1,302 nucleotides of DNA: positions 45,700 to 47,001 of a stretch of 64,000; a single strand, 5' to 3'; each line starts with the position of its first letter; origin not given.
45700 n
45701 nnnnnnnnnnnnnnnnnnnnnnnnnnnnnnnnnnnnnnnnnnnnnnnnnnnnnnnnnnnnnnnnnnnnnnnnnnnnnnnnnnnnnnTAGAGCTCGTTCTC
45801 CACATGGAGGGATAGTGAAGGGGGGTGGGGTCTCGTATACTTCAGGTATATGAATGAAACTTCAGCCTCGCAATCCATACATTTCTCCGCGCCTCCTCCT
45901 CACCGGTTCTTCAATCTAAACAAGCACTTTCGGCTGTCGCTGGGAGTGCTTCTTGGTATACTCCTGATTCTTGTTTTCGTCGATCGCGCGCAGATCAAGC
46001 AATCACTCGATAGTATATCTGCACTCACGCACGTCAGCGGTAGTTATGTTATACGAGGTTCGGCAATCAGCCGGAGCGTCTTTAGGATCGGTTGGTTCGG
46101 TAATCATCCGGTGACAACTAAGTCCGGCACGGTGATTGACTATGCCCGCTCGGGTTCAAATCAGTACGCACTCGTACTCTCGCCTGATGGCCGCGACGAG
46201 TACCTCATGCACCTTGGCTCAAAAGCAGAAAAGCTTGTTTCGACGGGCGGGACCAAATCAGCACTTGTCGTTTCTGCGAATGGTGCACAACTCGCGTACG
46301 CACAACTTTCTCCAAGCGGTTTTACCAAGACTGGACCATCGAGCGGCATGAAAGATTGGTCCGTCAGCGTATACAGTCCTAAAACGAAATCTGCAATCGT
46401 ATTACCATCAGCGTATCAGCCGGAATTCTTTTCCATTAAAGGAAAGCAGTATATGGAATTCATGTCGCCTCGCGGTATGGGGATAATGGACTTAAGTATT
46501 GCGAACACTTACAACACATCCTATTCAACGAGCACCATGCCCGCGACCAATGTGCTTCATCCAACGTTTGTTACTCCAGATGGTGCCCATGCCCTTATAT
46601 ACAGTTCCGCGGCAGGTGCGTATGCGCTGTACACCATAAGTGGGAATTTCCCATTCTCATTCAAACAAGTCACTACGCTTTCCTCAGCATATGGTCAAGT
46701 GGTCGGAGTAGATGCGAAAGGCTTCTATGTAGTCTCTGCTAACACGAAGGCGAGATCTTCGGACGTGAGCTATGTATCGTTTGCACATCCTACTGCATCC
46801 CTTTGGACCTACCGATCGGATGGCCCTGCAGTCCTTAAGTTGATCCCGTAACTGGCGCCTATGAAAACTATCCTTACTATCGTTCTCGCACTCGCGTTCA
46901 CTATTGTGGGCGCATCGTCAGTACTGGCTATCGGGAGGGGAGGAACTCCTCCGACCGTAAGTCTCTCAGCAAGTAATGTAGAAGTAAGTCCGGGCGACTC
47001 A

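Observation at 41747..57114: Three tandem paralogous two-gene cassettes: TM-anchored beta-propeller-like protein + giant secreted CARDB/Ig-repeat protein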

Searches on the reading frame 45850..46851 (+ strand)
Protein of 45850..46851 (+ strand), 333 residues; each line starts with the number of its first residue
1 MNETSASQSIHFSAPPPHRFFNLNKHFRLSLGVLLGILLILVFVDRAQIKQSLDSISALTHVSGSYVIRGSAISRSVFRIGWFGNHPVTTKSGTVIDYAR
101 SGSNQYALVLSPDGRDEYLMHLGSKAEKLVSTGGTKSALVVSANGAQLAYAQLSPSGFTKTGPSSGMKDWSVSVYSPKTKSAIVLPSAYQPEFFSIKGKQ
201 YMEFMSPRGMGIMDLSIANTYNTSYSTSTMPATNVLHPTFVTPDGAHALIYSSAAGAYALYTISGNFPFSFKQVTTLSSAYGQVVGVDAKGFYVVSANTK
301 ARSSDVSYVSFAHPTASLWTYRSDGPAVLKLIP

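Call 5: search_protein_families(library=pfam, proteins=[window:45850-46851:+], max_evalue=0.1)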
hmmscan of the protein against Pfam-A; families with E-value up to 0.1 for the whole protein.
window:45850-46851:+ (333 aa): 0 families

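Call 6: search_protein_families(library=ncbifam, proteins=[window:45850-46851:+], max_evalue=0.1)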
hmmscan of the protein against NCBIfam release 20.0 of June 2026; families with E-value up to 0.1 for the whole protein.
window:45850-46851:+ (333 aa): 0 families

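Call 28: search_protein_representatives(alignment_id=A2)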
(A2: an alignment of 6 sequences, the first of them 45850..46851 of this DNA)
Query: 6 sequences, 322 profile positions. Proteins with E-value up to 0.001 (for the whole library): 211; up to 1e-10: 114; up to 1e-30: 7. The best 150 are listed.
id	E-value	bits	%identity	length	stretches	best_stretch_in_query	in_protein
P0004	7.8e-155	531.1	-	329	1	1-322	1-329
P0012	2.7e-142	489.9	-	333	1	2-322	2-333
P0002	7.1e-138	475.4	-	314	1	1-322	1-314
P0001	8.8e-137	471.8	-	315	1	3-322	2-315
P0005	1.9e-130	451.0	-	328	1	4-322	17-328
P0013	1.3e-49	185.3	-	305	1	55-317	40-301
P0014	1.0e-34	136.4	-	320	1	20-282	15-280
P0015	3.1e-30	121.6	-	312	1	22-288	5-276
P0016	3.9e-29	118.0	-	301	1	29-305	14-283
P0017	8.4e-29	116.9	-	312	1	15-254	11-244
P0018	2.0e-28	115.7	-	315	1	4-271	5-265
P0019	3.1e-28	115.1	-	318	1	52-259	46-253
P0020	4.1e-28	114.7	-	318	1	35-240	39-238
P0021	9.3e-28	113.5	-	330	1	18-261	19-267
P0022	1.9e-27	112.5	-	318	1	6-271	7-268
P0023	9.2e-27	110.2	-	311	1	25-308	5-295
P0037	3.6e-23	98.4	-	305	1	18-322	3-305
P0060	5.2e-19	84.8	-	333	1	9-302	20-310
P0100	1.8e-14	69.8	-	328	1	20-258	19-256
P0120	4.2e-11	58.8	-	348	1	75-268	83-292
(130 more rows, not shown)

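Call 29: find_encoding_contigs(protein=P0014, flank=8000, max_places=2)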
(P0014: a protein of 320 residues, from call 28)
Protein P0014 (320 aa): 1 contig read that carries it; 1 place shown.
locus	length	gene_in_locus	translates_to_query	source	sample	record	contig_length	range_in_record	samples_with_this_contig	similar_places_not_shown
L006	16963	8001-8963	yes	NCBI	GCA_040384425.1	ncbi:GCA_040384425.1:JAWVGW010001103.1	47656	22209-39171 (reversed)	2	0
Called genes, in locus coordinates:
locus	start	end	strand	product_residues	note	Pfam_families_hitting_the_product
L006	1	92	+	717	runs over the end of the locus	PF00009:GTP_EFTU, PF03144:GTP_EFTU_D2, PF22042:EF-G_D2, PF14492:EFG_III, PF16658:RF3_C (weak), PF03764:EFG_IV, PF00679:EFG_C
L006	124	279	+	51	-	-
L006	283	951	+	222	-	-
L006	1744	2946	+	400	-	PF00009:GTP_EFTU, PF03144:GTP_EFTU_D2, PF03143:GTP_EFTU_D3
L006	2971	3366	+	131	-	PF00338:Ribosomal_S10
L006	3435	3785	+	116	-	-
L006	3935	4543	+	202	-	PF00297:Ribosomal_L3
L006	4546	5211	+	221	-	PF00573:Ribosomal_L4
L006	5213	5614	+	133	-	-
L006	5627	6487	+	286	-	PF00181:Ribosomal_L2_N, PF03947:Ribosomal_L2_C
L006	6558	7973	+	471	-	-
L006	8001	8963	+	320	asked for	-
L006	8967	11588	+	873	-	PF18911:PKD_4 (faint), PF07705:CARDB (weak)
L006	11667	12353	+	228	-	PF01797:Y1_Tnp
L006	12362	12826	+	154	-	PF00203:Ribosomal_S19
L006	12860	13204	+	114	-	PF00237:Ribosomal_L22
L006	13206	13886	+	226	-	PF07650:KH_2, PF00189:Ribosomal_S3_C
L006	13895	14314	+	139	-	PF00252:Ribosomal_L16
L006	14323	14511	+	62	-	PF00831:Ribosomal_L29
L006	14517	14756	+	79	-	PF00366:Ribosomal_S17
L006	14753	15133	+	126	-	PF00238:Ribosomal_L14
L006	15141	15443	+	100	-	PF00467:KOW, PF17136:ribosomal_L24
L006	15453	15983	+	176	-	PF00281:Ribosomal_L5, PF00673:Ribosomal_L5_C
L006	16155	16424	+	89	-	PF00253:Ribosomal_S14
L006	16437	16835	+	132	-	PF00410:Ribosomal_S8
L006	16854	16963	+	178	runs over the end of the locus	PF00347:Ribosomal_L6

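Call 37: find_related_loci(query=A2, collection=genome_contigs, flank=10000)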
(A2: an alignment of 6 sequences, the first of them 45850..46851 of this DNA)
Query A2 (333 aa) in genome_contigs; peptide patterns used: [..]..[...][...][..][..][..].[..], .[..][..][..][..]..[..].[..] (x = any residue, [..] = any of these).
36 stretches matched a pattern, but none encodes a relative of the query by tblastn (E <= 1e-3).

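Call 41: predict_structure(alignment_id=A4)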
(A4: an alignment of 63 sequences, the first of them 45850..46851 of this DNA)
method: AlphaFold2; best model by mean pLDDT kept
length: 333 residues; sequences in the alignment: 63
mean_pLDDT: 90.9   pTM: 0.85
mean pLDDT of the five models: 90.9, 90.9, 90.8, 90.8, 90.5
residues with pLDDT >= 90: 255; 70-90: 52; 50-70: 23; < 50: 3
segments of 3 or more residues with pLDDT < 50: 1-3
pLDDT, mean of each block of 10 residues (from residue 1): 56 67 72 93 88 93 97 94 96 97 97 95 97 95 97 95 94 97 96 97 94 84 71 89 98 93 95 95 96 88 92 96 93 96
secondary structure, 60 per line:
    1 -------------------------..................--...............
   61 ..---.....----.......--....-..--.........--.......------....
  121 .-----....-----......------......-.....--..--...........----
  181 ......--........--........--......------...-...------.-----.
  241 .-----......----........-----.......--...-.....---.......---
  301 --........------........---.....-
elements in order: H26-43 H46-62 E66-70 E75-81 E84-87 E93-101 E104-110 E117-121 E127-130 E136-141 E148-153 E170-176 E181-186 E189-196 E199-206 E209-214 E225-227 E247-252 E257-264 E270-276 E283-287 E291-297 E303-310 E317-324 E328-332

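Call 45: fold_search(model_id=the predicted structure, library=pdb)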
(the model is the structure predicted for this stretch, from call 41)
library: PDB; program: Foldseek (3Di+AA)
matches with E <= 10: 1205; with E <= 0.001: 277
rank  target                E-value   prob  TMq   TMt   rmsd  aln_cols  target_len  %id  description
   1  4r40_C                2.3e-07  1.00  0.52  0.44   6.3       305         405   15  Crystal Structure of TolB/Pal complex from Yersinia pestis. (released 2014-09-03)
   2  2w8b_A                3.7e-07  1.00  0.52  0.44   5.5       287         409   12  Crystal structure of processed TolB in complex with Pal (released 2009-02-17)
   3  4r40_A                3.7e-07  1.00  0.48  0.40   8.8       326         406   12  Crystal Structure of TolB/Pal complex from Yersinia pestis. (released 2014-09-03)
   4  1ri6                  5.7e-07  1.00  0.42  0.42  10.2       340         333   10  Structure of a putative isomerase from E. coli (released 2003-11-25)
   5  4pwz_B                1.2e-06  1.00  0.50  0.42   8.2       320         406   13  Crystal structure of TolB protein from Yersinia pestis CO92 (released 2014-04-02)
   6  7mx5_B                1.4e-06  1.00  0.55  0.47   5.9       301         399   13  Crystal structure of TolB from Acinetobacter baumannii (released 2021-05-26)
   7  2w8b_B                1.6e-06  1.00  0.48  0.40   7.4       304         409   13  Crystal structure of processed TolB in complex with Pal (released 2009-02-17)
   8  4pwz_A                2.2e-06  1.00  0.51  0.43   5.7       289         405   13  Crystal structure of TolB protein from Yersinia pestis CO92 (released 2014-04-02)
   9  2hqs_B                2.5e-06  1.00  0.48  0.40   7.5       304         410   13  Crystal structure of TolB/Pal complex (released 2007-04-03)
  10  6nau_A                2.5e-06  1.00  0.42  0.42   9.7       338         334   11  1.55 Angstrom Resolution Crystal Structure of 6-phosphogluconolactonase from Klebsiella pneumoniae (released 2018-12-19)
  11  7mx5_A                3.3e-06  1.00  0.47  0.40   9.4       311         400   15  Crystal structure of TolB from Acinetobacter baumannii (released 2021-05-26)
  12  1c5k                  3.4e-06  1.00  0.52  0.44   6.3       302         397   14  THE STRUCTURE OF TOLB, AN ESSENTIAL COMPONENT OF THE TOL-DEPENDENT TRANSLOCATION SYSTEM AND ITS INTERACTIONS WITH THE TR (released 2000-12-06)
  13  1crz                  3.4e-06  1.00  0.50  0.43   7.5       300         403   12  CRYSTAL STRUCTURE OF THE E. COLI TOLB PROTEIN (released 2000-08-16)
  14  9a2l_MODEL_1_A        3.4e-06  1.00  0.46  0.37   7.0       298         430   14  Model of E. coli TolB by in-cell photo-crosslinking MS and deep learning (released 2023-02-24)
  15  6pnv                  3.6e-06  1.00  0.51  0.43   5.8       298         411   13  1.42 Angstrom Resolution Crystal Structure of Translocation Protein TolB from Salmonella enterica (released 2019-07-17)
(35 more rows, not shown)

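Call 50: find_encoding_contigs(protein=P0015, flank=6000, max_places=1)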
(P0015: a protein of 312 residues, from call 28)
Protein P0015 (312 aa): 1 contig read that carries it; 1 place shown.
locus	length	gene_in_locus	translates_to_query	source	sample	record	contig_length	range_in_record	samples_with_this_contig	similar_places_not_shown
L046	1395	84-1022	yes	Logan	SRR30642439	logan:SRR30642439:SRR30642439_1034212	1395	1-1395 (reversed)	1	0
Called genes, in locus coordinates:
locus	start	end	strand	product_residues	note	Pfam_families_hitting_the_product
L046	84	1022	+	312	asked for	-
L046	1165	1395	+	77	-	?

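Call 51: find_encoding_contigs(protein=P0037, flank=6000, max_places=1)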
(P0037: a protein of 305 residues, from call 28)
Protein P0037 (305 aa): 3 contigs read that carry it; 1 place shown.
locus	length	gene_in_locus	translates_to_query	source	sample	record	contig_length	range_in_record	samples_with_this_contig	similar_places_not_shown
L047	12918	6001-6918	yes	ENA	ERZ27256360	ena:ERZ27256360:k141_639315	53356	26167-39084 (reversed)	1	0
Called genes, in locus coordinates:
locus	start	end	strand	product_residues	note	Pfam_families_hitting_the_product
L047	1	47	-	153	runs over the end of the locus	PF07963:N_methyl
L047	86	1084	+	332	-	PF00274:Glycolytic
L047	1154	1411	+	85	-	-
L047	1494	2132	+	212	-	PF01386:Ribosomal_L25p, PF14693:Ribosomal_TL5_C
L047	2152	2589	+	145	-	PF07963:N_methyl (weak)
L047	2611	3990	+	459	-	PF13406:SLT_2 (faint)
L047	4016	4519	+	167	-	PF01864:CarS-like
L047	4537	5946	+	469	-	-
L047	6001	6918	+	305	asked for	-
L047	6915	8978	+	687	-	PF18911:PKD_4 (faint), PF07705:CARDB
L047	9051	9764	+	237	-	-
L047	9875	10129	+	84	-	PF01197:Ribosomal_L31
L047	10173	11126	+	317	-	PF03462:PCRF, PF00472:RF-1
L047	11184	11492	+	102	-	-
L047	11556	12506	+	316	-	-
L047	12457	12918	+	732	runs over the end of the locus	PF07705:CARDB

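Call 52: find_encoding_contigs(protein=P0060, flank=6000, max_places=1)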
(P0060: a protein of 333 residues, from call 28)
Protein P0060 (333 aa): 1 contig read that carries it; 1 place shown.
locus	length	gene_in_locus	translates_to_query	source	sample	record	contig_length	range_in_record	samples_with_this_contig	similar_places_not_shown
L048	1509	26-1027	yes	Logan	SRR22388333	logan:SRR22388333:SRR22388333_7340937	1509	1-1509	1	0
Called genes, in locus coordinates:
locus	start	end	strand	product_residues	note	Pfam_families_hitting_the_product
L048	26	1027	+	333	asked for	-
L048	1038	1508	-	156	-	?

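Call 70: find_encoding_contigs(protein=P0100, flank=6000, max_places=1)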
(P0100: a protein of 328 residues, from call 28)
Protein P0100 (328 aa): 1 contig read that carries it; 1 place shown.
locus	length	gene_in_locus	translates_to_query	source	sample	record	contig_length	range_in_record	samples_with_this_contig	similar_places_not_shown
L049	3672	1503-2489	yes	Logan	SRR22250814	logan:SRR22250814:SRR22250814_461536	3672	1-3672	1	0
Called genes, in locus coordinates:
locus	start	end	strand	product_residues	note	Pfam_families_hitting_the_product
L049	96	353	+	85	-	PF01197:Ribosomal_L31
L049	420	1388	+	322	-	PF03462:PCRF, PF00472:RF-1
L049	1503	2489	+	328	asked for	-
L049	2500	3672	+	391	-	?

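Call 71: find_encoding_contigs(protein=P0120, flank=6000, max_places=1)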
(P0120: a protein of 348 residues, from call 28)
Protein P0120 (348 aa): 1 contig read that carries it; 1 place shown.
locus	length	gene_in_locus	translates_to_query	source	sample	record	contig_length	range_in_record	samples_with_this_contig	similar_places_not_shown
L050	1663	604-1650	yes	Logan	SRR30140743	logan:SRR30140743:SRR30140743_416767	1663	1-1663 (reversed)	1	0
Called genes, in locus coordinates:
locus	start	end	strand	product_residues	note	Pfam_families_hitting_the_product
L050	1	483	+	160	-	?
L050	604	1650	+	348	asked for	-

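Call 72: find_encoding_contigs(protein=P0023, flank=6000, max_places=1)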
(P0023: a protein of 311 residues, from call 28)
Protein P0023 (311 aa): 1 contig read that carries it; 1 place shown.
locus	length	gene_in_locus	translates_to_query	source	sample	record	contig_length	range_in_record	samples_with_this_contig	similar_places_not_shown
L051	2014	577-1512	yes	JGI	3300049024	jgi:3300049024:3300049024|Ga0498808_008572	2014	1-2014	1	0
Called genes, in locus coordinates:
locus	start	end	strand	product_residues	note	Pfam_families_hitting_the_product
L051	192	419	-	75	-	-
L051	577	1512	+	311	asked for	-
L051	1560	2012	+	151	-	?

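Call 77: find_related_loci(query=A2, collection=metagenome_contigs, flank=10000)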
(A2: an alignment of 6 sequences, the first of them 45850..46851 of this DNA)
Query A2 (333 aa) in metagenome_contigs; peptide patterns used: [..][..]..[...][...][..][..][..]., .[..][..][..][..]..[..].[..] (x = any residue, [..] = any of these).
79 stretches matched a pattern, but none encodes a relative of the query by tblastn (E <= 1e-3).

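Call 78: search_protein_families(library=padloc, proteins=[window:45850-46851:+], max_evalue=0.01)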
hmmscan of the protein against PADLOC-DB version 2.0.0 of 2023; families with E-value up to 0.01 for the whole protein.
window:45850-46851:+ (333 aa): 0 families

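Call 102: search_protein_families(library=pfam, proteins=[L047:4537-5946:+, L006:6558-7973:+], max_evalue=1)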
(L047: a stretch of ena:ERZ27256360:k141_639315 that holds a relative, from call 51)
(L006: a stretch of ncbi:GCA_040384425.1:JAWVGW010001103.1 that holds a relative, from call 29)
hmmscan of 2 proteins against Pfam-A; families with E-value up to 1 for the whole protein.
L047:4537-5946:+ (469 aa): 0 families

L006:6558-7973:+ (471 aa): 0 families

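Call 103: search_protein_families(library=ncbifam, proteins=[L047:4537-5946:+, L006:6558-7973:+], max_evalue=1)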
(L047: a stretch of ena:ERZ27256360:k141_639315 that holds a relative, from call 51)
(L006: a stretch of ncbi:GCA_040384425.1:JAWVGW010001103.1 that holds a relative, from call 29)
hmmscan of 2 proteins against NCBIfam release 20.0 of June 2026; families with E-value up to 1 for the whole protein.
L047:4537-5946:+ (469 aa): 0 families

L006:6558-7973:+ (471 aa): 0 families

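Call 106: search_protein_families(library=phrogs, proteins=[window:45850-46851:+], max_evalue=0.001)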
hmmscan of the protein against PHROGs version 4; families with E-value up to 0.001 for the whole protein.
window:45850-46851:+ (333 aa): 0 families

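Call 107: search_solved_structures(query=A4, max_evalue=0.01)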
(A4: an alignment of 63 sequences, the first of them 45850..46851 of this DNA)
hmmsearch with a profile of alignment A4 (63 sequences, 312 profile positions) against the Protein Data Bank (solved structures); distinct sequences matched with E-value up to 0.01: 34.
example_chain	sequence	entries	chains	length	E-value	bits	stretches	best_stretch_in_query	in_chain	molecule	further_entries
2ymu_A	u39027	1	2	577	1e-09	41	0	95-135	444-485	WD-40 REPEAT PROTEIN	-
5yzv_A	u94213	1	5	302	1.8e-09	40.2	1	121-288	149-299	Probable serine/threonine-protein kinase PkwA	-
7bif_A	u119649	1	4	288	1.3e-08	37.4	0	97-135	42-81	v22WRAP-T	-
7bie_A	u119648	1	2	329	1.4e-08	37.3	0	95-136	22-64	nvWRAP-T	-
7big_A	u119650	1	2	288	2.2e-08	36.7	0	101-136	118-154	v13WRAP-T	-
7bid_A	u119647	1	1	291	9.1e-08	34.6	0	92-136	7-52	v31WRAP-T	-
1ri6_A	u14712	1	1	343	2e-07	33.6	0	212-289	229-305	putative isomerase ybhE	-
4pwz_A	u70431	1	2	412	1.2e-05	27.7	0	112-234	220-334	Protein TolB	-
4r40_A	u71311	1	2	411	1.3e-05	27.6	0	112-234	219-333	Protein TolB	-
5c2v_B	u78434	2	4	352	1.9e-05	27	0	180-273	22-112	HYDRAZINE SYNTHASE BETA SUBUNIT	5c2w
7mx5_A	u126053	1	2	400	4.3e-05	25.9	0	108-241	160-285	Tol-Pal system protein TolB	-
9h2q_B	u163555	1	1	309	8.1e-05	25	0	183-286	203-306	Autophagy-related protein 16-1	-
6r60_A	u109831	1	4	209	0.00012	24.4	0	96-135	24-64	WD-40 repeat protein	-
3scy_A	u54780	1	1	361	0.00014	24.2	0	191-250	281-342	Hypothetical bacterial 6-phosphogluconolactonase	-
3hfq_A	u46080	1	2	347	0.0002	23.7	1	127-294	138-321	uncharacterized protein lp_2219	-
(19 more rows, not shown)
